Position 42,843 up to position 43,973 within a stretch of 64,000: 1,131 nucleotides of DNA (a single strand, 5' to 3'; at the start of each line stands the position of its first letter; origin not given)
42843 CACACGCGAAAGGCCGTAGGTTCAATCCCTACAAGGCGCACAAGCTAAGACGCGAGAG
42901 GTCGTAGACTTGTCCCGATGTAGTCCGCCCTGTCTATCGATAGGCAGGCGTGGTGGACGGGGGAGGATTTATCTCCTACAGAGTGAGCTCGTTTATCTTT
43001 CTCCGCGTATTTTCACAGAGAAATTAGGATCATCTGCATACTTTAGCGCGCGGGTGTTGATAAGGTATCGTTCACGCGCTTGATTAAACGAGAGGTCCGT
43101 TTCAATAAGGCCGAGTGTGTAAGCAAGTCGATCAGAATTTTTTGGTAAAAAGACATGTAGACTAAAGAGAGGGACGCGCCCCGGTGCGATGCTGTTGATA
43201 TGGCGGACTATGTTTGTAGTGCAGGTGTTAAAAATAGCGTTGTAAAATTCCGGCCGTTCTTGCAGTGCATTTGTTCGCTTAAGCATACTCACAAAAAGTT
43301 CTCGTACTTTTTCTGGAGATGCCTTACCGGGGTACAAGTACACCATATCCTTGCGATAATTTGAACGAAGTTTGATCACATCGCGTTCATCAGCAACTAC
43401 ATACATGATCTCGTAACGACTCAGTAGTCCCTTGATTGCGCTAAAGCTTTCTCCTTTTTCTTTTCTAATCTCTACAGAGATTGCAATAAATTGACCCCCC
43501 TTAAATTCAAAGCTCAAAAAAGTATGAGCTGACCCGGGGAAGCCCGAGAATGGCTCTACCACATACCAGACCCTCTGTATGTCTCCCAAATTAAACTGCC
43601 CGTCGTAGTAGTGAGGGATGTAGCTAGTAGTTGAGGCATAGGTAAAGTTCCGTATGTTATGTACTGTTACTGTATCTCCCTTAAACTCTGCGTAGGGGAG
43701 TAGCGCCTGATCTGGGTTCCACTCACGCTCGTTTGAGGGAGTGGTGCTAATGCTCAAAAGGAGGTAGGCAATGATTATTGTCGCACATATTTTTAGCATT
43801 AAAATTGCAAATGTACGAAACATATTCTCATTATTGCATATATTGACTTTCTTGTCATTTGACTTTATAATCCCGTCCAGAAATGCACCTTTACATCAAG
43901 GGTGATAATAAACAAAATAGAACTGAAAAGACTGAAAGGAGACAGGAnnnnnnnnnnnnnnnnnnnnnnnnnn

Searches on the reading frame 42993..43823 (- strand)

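Call 82: search_protein_families(library=pfam, proteins=[window:42993-43823:-], max_evalue=0.00001)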
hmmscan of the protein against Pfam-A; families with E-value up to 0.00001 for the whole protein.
window:42993-43823:- (276 aa): 1 family
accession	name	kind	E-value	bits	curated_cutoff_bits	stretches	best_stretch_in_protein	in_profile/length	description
PF13387.12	Lnb_N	-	8.1e-36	123.6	22.2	1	70-219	3-166/175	Lnb N-terminal periplasmic domain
